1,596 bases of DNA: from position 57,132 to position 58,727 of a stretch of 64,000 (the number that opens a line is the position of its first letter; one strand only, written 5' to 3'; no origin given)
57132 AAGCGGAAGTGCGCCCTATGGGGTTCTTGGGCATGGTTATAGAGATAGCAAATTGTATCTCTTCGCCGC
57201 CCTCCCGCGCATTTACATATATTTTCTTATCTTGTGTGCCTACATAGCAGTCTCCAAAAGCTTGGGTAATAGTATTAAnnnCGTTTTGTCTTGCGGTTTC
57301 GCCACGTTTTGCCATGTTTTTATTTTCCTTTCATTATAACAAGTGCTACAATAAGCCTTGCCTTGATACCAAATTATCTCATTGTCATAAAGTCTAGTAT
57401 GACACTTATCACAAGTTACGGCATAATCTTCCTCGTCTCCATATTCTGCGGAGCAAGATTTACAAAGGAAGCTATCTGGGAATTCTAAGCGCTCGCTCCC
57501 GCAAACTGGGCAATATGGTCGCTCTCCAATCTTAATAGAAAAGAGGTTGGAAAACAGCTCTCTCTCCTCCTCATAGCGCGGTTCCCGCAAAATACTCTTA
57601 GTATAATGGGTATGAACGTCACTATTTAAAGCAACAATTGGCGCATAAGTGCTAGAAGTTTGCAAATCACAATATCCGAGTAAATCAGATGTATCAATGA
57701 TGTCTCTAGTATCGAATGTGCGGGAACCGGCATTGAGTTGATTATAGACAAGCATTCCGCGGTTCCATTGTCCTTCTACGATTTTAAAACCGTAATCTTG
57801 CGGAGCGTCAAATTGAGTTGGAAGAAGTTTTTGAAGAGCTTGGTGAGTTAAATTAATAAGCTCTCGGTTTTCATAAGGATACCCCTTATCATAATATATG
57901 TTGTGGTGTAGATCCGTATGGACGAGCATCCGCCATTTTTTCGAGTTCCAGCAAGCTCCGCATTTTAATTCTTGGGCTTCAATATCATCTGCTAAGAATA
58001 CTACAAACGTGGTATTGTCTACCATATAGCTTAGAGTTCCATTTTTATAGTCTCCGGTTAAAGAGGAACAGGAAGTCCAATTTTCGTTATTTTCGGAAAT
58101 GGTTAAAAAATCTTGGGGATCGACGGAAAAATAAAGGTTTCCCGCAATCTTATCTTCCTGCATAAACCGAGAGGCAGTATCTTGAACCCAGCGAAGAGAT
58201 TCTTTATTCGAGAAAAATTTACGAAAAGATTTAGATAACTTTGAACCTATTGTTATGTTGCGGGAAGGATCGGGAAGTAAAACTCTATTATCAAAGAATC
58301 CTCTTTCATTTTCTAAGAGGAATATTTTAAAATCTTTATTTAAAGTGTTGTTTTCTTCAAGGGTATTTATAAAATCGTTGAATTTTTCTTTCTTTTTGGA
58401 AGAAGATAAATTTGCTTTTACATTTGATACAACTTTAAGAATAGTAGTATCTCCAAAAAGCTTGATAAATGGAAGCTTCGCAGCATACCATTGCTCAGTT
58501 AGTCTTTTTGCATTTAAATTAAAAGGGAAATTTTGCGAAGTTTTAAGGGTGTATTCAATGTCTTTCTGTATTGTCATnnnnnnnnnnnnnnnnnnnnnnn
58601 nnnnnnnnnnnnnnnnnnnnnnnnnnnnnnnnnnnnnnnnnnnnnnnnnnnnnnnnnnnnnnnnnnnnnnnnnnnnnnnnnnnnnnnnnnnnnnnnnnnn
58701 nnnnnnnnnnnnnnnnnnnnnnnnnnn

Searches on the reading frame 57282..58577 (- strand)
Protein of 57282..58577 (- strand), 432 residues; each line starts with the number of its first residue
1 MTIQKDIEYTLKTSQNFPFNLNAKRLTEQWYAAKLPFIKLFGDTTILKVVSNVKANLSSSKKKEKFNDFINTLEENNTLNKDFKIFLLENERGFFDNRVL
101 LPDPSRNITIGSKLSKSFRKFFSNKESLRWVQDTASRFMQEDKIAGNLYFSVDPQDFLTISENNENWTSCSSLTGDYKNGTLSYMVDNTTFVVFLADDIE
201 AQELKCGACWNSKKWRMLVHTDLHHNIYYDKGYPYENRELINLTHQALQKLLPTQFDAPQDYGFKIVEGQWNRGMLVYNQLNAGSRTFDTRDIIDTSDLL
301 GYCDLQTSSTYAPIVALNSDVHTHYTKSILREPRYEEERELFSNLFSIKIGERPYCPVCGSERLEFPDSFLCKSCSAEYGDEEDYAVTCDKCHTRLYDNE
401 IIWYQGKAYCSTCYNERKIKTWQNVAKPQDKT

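Call 33: search_protein_families(library=pfam, proteins=[window:57282-58577:-], max_evalue=0.001)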
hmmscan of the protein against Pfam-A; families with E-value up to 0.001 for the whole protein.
window:57282-58577:- (432 aa): 0 families

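Call 41: search_protein_families(library=phrogs, proteins=[window:57282-58577:-], max_evalue=0.001)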
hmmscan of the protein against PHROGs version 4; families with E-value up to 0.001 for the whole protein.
window:57282-58577:- (432 aa): 2 families
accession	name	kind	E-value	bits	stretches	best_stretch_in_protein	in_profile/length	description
phrog_18912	-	unknown function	3.6e-18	67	1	22-252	40-277/409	-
phrog_29713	-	unknown function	2.4e-07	30.6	1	148-252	189-297/623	-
